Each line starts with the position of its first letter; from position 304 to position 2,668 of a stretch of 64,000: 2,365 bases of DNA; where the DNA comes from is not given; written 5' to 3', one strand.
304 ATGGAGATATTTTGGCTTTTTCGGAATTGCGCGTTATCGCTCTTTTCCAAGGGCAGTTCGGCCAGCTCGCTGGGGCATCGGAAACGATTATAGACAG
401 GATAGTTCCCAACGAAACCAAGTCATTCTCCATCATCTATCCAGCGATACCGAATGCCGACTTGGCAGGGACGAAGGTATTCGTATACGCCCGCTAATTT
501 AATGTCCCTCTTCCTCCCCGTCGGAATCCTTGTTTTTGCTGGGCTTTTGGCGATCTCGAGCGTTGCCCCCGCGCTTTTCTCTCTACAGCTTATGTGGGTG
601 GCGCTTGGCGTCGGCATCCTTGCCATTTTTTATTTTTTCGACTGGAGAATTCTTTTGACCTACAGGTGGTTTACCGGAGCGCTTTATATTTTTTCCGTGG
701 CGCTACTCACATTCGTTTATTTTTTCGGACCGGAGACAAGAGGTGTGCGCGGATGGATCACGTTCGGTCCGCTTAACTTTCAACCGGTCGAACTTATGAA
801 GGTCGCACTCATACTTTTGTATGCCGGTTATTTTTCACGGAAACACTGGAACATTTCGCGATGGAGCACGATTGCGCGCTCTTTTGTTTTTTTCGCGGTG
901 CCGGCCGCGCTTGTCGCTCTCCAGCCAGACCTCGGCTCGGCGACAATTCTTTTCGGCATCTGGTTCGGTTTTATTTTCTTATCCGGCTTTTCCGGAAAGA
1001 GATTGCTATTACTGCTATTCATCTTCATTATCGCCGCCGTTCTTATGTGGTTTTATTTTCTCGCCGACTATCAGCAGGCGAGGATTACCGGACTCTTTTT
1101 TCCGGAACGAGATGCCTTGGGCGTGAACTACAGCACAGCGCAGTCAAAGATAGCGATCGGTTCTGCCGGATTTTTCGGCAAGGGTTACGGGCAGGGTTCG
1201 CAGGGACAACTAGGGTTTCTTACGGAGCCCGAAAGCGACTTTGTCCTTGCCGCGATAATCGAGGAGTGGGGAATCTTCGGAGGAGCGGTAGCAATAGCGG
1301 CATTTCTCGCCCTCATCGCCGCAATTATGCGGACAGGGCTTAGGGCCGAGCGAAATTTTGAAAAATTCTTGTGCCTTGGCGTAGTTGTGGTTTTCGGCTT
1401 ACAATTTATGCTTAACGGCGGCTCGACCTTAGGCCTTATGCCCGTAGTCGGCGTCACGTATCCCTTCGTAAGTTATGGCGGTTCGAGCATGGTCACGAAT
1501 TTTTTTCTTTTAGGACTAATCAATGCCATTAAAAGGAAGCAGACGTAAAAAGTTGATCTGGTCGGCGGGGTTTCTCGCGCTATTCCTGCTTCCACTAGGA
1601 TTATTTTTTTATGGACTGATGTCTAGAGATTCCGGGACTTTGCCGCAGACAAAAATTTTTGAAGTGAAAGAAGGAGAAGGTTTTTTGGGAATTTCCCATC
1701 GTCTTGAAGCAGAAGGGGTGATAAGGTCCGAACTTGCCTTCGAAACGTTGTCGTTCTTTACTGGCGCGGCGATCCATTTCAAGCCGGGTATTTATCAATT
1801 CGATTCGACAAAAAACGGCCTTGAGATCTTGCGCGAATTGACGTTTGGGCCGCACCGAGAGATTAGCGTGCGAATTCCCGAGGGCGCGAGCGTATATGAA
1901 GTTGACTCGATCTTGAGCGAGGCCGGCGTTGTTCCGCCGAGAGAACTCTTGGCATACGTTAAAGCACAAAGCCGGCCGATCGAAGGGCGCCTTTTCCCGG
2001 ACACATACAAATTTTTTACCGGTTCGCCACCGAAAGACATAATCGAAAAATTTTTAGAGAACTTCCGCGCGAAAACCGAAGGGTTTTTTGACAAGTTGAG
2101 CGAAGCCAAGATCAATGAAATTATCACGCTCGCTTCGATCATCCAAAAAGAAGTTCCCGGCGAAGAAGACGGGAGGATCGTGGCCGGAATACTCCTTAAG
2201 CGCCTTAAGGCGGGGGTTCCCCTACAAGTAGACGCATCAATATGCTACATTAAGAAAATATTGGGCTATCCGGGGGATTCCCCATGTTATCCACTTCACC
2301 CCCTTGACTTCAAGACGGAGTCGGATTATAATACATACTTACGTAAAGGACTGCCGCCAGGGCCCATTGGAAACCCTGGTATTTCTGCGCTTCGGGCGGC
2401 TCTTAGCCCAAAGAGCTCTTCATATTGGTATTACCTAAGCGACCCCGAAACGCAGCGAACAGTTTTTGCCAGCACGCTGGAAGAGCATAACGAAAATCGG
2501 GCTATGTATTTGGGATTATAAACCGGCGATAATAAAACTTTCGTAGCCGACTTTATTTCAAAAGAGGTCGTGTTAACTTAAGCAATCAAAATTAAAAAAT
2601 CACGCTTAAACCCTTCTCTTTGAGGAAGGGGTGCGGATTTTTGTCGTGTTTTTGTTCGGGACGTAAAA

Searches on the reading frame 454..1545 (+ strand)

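Call 27: search_protein_families(library=pfam, proteins=[window:454-1545:+])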
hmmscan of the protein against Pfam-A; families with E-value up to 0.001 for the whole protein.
window:454-1545:+ (364 aa): 1 family
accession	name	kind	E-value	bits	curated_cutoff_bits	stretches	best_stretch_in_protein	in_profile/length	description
PF01098.24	FTSW_RODA_SPOVE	-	7.2e-80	269.1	26.4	1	40-363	36-354/356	Cell cycle protein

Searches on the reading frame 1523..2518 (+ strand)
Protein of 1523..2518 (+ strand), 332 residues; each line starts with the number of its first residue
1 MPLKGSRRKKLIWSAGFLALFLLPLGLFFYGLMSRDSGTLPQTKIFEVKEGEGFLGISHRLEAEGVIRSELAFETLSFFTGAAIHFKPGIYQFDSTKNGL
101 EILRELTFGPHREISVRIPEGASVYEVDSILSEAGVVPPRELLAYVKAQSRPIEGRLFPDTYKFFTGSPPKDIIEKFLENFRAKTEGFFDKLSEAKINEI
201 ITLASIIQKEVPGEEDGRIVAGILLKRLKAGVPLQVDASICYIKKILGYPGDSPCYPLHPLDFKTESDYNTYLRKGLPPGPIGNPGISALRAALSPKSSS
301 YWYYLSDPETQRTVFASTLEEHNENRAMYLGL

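Call 27: search_protein_families(library=pfam, proteins=[window:1523-2518:+])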
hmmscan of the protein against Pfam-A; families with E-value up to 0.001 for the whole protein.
window:1523-2518:+ (332 aa): 1 family
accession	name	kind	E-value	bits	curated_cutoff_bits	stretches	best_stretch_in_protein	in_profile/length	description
PF02618.21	YceG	-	1.4e-66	225.2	32.4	1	46-326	1-273/275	YceG-like family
